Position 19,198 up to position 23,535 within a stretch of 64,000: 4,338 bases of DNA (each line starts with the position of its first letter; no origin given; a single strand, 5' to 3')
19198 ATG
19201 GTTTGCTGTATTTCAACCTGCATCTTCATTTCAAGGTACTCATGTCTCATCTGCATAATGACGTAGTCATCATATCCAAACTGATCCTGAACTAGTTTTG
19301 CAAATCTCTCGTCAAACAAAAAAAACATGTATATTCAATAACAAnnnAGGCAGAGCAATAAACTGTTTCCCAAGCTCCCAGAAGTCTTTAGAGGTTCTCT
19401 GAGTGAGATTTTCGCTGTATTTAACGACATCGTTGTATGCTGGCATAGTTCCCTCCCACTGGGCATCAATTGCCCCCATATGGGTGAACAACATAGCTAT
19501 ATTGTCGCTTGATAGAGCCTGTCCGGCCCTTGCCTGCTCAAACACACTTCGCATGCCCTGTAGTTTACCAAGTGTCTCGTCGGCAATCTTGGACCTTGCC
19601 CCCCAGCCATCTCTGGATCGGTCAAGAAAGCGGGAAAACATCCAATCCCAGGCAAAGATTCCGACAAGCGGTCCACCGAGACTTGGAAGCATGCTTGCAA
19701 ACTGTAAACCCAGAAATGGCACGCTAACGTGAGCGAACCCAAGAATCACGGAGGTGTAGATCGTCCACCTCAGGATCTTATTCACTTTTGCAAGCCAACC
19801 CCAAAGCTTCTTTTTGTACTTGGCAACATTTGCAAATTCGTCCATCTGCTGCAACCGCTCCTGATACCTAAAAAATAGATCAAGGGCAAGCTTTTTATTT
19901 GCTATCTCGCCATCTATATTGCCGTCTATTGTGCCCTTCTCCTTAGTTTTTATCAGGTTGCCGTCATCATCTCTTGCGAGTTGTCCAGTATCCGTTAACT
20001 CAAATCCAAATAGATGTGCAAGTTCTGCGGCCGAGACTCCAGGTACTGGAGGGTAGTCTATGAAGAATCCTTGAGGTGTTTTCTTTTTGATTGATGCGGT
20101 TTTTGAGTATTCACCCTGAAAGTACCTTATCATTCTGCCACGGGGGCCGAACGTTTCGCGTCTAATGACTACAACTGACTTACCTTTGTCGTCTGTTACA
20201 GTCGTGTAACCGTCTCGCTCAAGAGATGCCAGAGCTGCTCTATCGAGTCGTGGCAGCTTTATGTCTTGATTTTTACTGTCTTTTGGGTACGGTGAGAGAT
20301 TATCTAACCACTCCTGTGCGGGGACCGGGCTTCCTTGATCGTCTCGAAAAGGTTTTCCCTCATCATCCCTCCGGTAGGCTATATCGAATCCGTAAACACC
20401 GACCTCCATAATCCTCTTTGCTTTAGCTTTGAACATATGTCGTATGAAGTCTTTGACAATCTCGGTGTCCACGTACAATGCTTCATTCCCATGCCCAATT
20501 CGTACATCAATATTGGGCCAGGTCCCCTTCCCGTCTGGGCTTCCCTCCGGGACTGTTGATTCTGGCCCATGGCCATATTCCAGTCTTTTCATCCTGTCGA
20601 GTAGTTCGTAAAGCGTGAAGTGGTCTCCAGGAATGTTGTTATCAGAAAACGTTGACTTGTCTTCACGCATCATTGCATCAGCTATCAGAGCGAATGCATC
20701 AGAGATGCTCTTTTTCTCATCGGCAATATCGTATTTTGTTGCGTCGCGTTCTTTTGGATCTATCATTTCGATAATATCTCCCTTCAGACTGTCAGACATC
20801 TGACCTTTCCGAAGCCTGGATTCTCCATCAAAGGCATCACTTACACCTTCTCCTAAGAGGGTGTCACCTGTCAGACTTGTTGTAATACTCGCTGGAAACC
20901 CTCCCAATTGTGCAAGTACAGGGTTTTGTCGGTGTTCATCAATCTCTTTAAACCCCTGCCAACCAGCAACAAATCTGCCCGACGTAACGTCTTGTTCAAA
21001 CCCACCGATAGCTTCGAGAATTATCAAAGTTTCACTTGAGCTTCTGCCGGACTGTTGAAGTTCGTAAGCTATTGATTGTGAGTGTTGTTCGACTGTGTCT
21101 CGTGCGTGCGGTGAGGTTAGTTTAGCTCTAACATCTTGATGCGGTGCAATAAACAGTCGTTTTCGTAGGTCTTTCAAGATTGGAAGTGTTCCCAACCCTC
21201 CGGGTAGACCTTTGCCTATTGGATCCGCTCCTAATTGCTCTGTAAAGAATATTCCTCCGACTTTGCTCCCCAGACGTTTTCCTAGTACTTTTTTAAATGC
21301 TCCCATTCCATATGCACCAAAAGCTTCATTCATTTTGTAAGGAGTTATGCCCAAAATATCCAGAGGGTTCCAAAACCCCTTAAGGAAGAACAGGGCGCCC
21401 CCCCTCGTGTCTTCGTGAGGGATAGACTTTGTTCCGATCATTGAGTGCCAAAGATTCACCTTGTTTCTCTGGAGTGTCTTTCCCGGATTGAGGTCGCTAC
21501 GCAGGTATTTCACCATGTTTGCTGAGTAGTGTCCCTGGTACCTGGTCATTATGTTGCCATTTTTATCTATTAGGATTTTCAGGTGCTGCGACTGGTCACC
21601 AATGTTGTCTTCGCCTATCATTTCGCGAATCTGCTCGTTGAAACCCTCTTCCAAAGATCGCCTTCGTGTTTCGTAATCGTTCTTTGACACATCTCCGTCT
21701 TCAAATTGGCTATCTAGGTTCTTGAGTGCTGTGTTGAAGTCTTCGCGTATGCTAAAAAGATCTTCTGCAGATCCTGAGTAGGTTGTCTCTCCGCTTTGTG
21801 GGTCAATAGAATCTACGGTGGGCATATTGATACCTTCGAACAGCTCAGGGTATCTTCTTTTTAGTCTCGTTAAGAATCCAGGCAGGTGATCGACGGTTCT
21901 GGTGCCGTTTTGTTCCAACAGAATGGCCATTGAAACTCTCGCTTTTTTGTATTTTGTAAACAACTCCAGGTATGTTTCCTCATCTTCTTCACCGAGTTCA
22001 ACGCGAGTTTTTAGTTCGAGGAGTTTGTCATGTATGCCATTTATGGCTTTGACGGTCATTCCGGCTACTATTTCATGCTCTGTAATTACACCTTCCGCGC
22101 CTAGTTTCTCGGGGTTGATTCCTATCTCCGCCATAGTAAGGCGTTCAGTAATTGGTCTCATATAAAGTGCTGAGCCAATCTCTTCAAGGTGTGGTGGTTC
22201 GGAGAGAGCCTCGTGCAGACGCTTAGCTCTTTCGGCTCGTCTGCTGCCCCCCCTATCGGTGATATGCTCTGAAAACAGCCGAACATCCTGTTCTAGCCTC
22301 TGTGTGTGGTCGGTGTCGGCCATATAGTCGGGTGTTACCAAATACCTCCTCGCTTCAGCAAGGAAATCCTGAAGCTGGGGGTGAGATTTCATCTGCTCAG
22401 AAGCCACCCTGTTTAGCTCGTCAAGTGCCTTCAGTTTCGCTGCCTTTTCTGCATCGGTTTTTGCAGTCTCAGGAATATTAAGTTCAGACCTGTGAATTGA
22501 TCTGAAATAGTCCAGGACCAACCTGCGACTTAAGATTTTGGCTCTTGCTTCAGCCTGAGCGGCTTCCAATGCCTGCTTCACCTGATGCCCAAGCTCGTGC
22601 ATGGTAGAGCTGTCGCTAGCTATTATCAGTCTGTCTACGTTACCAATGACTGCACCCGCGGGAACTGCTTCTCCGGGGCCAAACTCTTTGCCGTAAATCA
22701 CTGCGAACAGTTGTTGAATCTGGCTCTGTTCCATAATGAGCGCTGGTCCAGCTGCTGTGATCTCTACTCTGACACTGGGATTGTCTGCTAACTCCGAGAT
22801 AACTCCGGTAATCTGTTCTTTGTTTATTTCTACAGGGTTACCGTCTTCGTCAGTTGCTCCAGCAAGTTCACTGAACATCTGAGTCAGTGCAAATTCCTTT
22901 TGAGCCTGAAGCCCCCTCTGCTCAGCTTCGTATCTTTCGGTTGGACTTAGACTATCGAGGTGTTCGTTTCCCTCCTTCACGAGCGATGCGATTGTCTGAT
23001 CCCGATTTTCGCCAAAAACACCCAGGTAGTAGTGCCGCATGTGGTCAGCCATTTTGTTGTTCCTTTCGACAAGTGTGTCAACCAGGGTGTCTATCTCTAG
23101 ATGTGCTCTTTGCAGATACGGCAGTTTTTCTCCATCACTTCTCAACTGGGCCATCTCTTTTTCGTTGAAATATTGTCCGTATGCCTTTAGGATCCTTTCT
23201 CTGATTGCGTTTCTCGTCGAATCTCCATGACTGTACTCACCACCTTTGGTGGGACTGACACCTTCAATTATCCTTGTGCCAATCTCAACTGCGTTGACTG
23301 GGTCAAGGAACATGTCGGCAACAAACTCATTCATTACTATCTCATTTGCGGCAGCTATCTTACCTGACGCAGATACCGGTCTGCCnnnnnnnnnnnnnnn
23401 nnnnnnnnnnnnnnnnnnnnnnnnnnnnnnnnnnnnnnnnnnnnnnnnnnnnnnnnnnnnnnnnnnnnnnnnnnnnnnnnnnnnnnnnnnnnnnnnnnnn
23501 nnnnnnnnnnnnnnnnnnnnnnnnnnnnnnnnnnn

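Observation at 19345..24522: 1725-aa orphan protein with HELGH motif and C-terminal membrane hairpin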

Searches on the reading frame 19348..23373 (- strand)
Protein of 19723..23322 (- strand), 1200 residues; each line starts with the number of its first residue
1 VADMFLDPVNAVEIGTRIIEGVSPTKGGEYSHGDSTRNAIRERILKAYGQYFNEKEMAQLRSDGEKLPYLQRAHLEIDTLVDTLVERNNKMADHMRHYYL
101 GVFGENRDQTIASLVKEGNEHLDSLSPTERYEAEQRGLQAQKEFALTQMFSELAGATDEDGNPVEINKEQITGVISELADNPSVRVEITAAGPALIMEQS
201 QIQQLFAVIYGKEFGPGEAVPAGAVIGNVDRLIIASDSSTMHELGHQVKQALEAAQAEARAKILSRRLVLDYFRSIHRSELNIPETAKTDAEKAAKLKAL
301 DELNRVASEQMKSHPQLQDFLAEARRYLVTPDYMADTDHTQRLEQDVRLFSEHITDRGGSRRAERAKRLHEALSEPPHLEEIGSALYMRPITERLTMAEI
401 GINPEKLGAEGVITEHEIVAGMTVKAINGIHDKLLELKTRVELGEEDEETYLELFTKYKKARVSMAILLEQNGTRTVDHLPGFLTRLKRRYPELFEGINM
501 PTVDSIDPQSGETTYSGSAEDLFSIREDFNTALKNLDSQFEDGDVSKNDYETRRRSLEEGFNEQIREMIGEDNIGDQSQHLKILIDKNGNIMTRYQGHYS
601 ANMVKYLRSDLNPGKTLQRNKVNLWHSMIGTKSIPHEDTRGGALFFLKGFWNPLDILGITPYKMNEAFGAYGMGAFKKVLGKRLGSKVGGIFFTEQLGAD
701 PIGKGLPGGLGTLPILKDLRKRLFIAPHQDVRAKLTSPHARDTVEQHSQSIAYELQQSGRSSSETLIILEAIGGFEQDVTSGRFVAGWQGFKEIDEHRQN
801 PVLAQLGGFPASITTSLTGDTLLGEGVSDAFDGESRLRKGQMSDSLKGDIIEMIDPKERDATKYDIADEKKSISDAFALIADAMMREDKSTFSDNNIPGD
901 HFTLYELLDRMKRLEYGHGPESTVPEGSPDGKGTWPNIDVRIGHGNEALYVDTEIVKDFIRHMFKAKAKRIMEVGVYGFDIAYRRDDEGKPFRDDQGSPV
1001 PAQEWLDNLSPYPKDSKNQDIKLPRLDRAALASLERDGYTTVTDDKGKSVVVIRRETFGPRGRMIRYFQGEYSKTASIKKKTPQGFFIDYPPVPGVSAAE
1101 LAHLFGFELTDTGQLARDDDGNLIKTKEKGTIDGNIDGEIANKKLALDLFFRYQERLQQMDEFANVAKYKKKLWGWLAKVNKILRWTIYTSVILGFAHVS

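Call 29: search_protein_representatives(protein=window:19723-23322:-)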
Query: 1200 residues. Proteins with E-value up to 0.001 (for the whole library): 6; up to 1e-10: 6; up to 1e-30: 5. The best 6 are listed.
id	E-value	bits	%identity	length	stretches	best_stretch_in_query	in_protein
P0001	0.0e+00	2717.4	100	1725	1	1-1200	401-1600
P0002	8.8e-109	381.6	36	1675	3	608-979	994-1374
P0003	2.7e-70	254.2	34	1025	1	361-1196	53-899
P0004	1.7e-67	244.9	33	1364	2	361-980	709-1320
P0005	4.8e-37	144.0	37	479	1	834-1195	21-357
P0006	2.4e-15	72.2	40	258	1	1067-1196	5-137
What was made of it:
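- On Patescibacteria (MPF-FATA-like) type IV secretion system component: The exhaustive search found only the Dojkabacteria family (call 29).
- Five relatives were found among 1.84 billion representative proteins (call 29).
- Tried and rejected: The exhaustive HMMER search was needed (call 29).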

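Call 34: find_homologous_proteins(query=A2, max_evalue=0.001)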
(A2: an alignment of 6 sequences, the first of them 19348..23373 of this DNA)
Query A2 (6 sequences) (1342 aa, profile of the alignment): 1 proteins with E <= 0.001 among 8000 candidates.
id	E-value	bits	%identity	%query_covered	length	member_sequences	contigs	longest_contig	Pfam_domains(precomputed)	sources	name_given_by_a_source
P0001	0.0e+0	2045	100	100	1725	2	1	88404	-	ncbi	ncbi:MAG: hypothetical protein ACE5DX_01105 [Candidatus Dojkabacteria bacterium]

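Call 35: list_cluster_members(proteins=[P0002, P0003, P0004, P0005, P0006])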
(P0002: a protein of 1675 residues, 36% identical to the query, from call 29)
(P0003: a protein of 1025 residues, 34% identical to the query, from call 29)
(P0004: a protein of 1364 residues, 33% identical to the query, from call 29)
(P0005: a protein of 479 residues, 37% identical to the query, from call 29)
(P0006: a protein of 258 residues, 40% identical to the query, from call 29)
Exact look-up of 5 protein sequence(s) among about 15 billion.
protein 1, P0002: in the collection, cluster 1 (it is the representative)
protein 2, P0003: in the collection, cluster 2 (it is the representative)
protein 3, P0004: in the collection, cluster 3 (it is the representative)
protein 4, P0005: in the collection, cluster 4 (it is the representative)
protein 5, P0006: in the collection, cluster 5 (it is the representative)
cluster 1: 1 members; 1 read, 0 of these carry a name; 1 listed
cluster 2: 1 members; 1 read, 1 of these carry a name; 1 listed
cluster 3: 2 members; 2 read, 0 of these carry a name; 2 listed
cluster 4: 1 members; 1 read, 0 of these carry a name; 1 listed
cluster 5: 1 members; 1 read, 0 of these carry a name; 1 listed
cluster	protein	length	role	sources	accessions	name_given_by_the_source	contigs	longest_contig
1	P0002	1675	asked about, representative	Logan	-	-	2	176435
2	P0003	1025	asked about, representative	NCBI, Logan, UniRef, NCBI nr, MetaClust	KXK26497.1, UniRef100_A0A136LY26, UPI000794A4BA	MAG: hypothetical protein TR69_WS6001000501 [candidate division WS6 bacterium OLB20] | Uncharacterized protein n=1 Tax=candidate division WS6 bacterium OLB20 TaxID=1617426 ... | status=active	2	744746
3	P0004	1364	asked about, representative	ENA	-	-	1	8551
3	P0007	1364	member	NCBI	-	-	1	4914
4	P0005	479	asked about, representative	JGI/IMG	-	-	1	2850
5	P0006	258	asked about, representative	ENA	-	-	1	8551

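Call 53: find_encoding_contigs(protein=P0002, flank=10000, max_places=3)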
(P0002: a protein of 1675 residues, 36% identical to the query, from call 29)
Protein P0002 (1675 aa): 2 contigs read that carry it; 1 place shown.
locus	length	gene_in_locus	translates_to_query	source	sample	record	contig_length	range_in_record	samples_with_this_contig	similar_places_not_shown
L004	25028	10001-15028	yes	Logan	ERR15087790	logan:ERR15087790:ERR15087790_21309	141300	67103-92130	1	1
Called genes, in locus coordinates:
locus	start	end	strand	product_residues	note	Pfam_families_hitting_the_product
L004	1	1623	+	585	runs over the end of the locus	PF01558:POR, PF01855:POR_N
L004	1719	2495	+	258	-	PF02775:TPP_enzyme_C, PF12367:PFO_beta_C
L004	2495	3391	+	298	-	PF00005:ABC_tran, PF13304:AAA_21, PF13732:DrrA1-3_C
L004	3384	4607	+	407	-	PF12679:ABC2_membrane_2, PF12698:ABC2_membrane_3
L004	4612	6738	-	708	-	PF02629:CoA_binding, PF13380:CoA_binding_2, PF13607:Succ_CoA_lig, PF19045:Ligase_CoA_2, PF13549:ATP-grasp_5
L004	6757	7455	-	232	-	-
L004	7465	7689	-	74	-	-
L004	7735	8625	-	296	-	PF01018:GTP1_OBG, PF00350:Dynamin_N (faint), PF01926:MMR_HSR1, PF02421:FeoB_N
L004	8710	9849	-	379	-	-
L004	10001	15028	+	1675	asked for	-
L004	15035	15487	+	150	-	PF07426:Dynactin_p22 (faint)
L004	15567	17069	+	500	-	-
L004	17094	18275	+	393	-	-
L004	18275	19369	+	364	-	PF25762:HAUS1 (faint)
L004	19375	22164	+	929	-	-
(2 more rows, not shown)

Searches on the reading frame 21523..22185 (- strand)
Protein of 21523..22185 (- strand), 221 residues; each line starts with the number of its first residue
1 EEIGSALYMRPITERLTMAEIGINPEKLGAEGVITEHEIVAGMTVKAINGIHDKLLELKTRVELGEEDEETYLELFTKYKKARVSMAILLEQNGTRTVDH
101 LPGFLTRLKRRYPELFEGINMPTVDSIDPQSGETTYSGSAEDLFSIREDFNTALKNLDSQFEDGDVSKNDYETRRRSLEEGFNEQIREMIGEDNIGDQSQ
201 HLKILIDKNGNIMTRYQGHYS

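Call 14: search_protein_families(library=pfam, proteins=[window:21523-22185:-], max_evalue=5)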
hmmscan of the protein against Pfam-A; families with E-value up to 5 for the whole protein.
window:21523-22185:- (221 aa): 5 families
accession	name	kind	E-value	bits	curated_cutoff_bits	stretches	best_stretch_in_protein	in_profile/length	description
PF05120.17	GvpG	-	3.6e-05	24.3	30.6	2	151-180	34-63/67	Gas vesicle protein G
PF14747.11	DUF4473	-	0.0071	17.3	25.9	1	41-81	14-54/78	Domain of unknown function (DUF4473)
PF06464.16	DMAP_binding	-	0.018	16.3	27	1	153-184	12-43/111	DMAP1-binding Domain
PF22169.1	AP205_coat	-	0.027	14.9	27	1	127-166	59-98/115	AP205 coat protein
PF09851.14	SHOCT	-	1.2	9.4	27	1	152-178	1-27/28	Short C-terminal domain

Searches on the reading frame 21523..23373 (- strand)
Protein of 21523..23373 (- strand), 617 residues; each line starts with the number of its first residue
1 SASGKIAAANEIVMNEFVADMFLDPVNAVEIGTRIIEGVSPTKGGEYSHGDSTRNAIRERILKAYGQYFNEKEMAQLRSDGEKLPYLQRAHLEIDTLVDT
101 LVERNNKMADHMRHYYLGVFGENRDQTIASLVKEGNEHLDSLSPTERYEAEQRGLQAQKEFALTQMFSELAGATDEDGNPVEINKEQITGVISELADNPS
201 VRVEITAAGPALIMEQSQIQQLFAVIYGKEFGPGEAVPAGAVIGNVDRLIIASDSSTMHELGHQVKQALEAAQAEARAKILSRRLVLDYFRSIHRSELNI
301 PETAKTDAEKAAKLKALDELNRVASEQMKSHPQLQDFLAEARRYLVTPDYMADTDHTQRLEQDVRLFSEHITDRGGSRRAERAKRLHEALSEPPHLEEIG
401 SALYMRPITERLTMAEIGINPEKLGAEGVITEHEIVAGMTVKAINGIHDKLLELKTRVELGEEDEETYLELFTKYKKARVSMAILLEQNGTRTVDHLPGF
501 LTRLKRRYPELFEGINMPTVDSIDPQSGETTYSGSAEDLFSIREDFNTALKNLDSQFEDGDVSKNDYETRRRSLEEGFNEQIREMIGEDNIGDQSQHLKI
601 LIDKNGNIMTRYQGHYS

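Call 68: predict_structure(alignment_id=A6)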
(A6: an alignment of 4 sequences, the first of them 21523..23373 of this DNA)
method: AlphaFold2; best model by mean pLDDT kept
length: 617 residues; sequences in the alignment: 4
mean_pLDDT: 52.7   pTM: 0.35
mean pLDDT of the five models: 52.7, 51.3, 47.8, 47.6, 45.3
residues with pLDDT >= 90: 0; 70-90: 132; 50-70: 201; < 50: 284
segments of 3 or more residues with pLDDT < 50: 16-52, 107-149, 169-180, 205-209, 232-240, 242-248, 255-306, 316-394, 524-526, 592-617
pLDDT, mean of each block of 10 residues (from residue 1): 56 49 26 24 28 67 78 79 66 68 52 33 36 35 45 52 53 44 57 66 48 68 63 48 46 49 39 34 32 32 45 48 41 38 34 36 36 34 35 49 57 62 55 68 78 65 68 70 55 62 74 74 57 69 77 85 86 78 65 31 29 22
secondary structure, 60 per line:
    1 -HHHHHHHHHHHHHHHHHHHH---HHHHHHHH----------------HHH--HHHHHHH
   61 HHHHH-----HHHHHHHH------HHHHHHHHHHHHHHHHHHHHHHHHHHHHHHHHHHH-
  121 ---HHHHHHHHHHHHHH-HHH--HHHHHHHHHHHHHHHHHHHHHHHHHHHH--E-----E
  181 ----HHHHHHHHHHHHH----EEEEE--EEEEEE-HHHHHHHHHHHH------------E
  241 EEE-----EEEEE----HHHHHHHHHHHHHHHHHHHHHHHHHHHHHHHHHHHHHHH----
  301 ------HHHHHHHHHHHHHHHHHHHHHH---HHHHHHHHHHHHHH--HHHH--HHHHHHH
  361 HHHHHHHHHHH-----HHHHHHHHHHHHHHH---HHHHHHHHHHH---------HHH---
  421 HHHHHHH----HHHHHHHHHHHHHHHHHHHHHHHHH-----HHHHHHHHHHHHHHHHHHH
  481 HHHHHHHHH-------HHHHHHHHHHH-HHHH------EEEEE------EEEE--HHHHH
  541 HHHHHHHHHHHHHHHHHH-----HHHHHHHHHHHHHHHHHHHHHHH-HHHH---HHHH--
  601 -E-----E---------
elements in order: H2-21 H25-32 H54-65 H71-78 H85-119 H124-137 H144-171 H185-197 E202-206 E209-214 H216-227 E240-243 E249-253 H258-296 H307-328 H332-345 H348-351 H354-371 H377-391 H395-405 H421-427 H432-456 H462-489 H497-507 H509-512 E519-523 E530-533 H536-558 H564-586 H588-591 H595-598
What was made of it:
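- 22180..22185 (-): E780-E781 in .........: an invariant EE pair and the candidate third metal ligand. It lies at the start of a predicted helix, model residues 395-405 (call 68).
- The prediction around the motif is strand-strand-helix-strand-strand-helix(HExxH), and EE lies at the start of a later helix (call 68).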

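Call 81: fold_search(model_id=the predicted structure, library=pdb)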
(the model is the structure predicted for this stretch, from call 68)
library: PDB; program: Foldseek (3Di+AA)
matches with E <= 10: 38; with E <= 0.001: 0
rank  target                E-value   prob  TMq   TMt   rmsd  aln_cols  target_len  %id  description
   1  8otx_A                2.1e-01  0.14  0.11  0.08  33.8       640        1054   12  Cryo-EM structure of Strongylocentrotus purpuratus sperm-specific Na+/H+ exchanger SLC9C1 in nanodisc (released 2023-11-01)
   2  8pd5                  3.4e-01  0.11  0.09  0.06  31.3       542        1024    9  Ligand-free SpSLC9C1 in lipid nanodiscs, protomer state 3 (released 2023-11-08)
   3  8pd3                  5.6e-01  0.08  0.10  0.07  32.1       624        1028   11  Ligand-free SpSLC9C1 in lipid nanodiscs, protomer state 2 (released 2023-11-08)
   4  9y6s_7G               7.4e-01  0.07  0.10  0.02  64.1       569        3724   11  96-nm repeat of the Leishmania tarentolae doublet microtubule (released 2025-12-17)
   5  8u73_A                8.9e-01  0.07  0.10  0.07  31.8       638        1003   11  R399A sea urchin SLC9C1 pH 8 in Na+ (released 2025-03-26)
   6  8pd8_A                9.7e-01  0.08  0.11  0.08  30.7       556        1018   11  cAMP-bound SpSLC9C1 in lipid nanodiscs, dimer (released 2023-11-08)
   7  9y6s_7I               1.2e+00  0.02  0.07  0.02  94.0       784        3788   12  96-nm repeat of the Leishmania tarentolae doublet microtubule (released 2025-12-17)
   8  8pd2                  1.3e+00  0.05  0.09  0.06  31.5       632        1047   11  Ligand-free SpSLC9C1 in lipid nanodiscs, protomer state 1 (released 2023-11-08)
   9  8u71_A                2.1e+00  0.05  0.11  0.07  29.5       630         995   11  Structure of sea urchin SLC9C1 at pH 8 in Na+ (released 2025-03-26)
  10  9y6s_9a               2.7e+00  0.04  0.12  0.06  54.8       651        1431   12  96-nm repeat of the Leishmania tarentolae doublet microtubule (released 2025-12-17)
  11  5b86_A                2.9e+00  0.02  0.08  0.09  36.9       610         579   11  Crystal structure of M-Sec (released 2016-10-12)
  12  8pr1_A                3.5e+00  0.02  0.11  0.08  48.9       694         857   11  Cytoplasmic dynein-B heavy chain bound to IC-LC tower (released 2024-03-27)
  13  5xn6_D                4.2e+00  0.04  0.07  0.13  15.3       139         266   17  Heterodimer crystal structure of geranylgeranyl diphosphate synthases 1 with GGPPS Recruiting Protein(OsGRP) from Oryz (released 2017-06-28)
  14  8qyz_C                4.4e+00  0.03  0.11  0.08  26.9       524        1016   11  Crystal structure of hiNES2 in complex with Xpo1 and RanGTP (released 2024-11-06)
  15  4l3i_A                4.4e+00  0.01  0.07  0.09  63.1       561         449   13  Structure of the microtubule associated protein PRC1 (Protein Regulator of Cytokinesis 1) (released 2013-07-17)
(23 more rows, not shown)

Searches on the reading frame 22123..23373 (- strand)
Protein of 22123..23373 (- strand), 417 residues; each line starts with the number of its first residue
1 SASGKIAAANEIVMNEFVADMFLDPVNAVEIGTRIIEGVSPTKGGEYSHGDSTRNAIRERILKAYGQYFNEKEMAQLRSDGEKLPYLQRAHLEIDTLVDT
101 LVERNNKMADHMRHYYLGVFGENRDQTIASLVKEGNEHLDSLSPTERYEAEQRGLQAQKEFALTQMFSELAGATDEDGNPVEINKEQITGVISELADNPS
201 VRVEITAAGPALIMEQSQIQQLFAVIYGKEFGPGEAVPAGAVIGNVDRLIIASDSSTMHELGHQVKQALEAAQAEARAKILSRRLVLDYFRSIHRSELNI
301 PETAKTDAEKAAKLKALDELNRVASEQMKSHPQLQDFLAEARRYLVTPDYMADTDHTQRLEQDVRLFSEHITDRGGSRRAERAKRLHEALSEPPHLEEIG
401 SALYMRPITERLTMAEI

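Call 45: search_solved_structures(query=A4, max_evalue=10, show_alignments=3)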
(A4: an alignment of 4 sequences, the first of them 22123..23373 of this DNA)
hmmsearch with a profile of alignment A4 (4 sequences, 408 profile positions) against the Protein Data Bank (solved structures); distinct sequences matched with E-value up to 10: 0.

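Call 46: search_protein_families(library=pfam, alignment_id=A4, max_evalue=10)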
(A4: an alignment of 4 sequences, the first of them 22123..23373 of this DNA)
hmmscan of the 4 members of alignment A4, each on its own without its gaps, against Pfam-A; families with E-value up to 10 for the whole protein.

A. member 1, window:22123-23373:- (417 aa): 1 family
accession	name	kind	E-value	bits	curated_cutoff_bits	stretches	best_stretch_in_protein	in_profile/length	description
PF09839.14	DUF2066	-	0.039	13.8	23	1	305-356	18-71/232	Uncharacterized protein conserved in bacteria (DUF2066)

B. families by the number of members that match (of 4 scanned): 4 families
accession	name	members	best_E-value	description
PF09839.14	DUF2066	1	0.039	Uncharacterized protein conserved in bacteria (DUF2066)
PF16716.10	BST2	1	0.045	Bone marrow stromal antigen 2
PF01351.25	RNase_HII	1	0.48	Ribonuclease HII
PF02572.21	CobA_CobO_BtuR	1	0.53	ATP:corrinoid adenosyltransferase BtuR/CobO/CobP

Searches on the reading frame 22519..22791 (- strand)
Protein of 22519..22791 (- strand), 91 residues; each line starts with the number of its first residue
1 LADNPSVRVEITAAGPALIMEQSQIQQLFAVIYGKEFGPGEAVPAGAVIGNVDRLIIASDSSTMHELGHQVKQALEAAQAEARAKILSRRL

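Call 96: search_solved_structures(query=A12, max_evalue=10, show_alignments=3)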
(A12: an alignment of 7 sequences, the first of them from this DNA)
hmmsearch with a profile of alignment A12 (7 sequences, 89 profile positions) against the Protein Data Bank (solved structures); distinct sequences matched with E-value up to 10: 0.

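Call 97: search_protein_families(library=pfam, alignment_id=A12, max_evalue=10)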
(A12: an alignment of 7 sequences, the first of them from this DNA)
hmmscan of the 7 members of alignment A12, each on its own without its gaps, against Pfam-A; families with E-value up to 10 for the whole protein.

A. member 1, seq(91 aa): 1 family
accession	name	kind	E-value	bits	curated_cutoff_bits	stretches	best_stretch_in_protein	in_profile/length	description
PF05943.17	VipB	-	0.11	12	27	1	26-69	72-115/301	EvpB/VC_A0108, tail sheath N-terminal domain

B. families by the number of members that match (of 7 scanned): 3 families
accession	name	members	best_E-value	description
PF05943.17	VipB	1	0.11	EvpB/VC_A0108, tail sheath N-terminal domain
PF01551.29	Peptidase_M23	1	0.12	Peptidase family M23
PF23898.1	Crass_capsid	1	0.18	Crassvirus major capsid protein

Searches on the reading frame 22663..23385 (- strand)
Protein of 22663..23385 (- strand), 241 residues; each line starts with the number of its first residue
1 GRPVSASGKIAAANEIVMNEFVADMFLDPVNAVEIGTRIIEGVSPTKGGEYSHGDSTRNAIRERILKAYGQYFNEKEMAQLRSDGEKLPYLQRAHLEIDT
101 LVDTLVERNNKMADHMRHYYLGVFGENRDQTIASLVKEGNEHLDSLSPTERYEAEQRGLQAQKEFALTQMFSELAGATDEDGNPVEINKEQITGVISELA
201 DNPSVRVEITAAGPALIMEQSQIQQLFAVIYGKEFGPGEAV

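Call 14: search_protein_families(library=pfam, proteins=[window:22663-23385:-], max_evalue=5)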
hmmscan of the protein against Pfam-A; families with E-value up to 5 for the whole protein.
window:22663-23385:- (241 aa): 1 family
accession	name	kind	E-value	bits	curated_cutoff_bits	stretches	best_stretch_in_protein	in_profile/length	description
PF14973.11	TINF2_N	-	0.13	13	29.4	1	67-150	60-145/149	TERF1-interacting nuclear factor 2 N-terminus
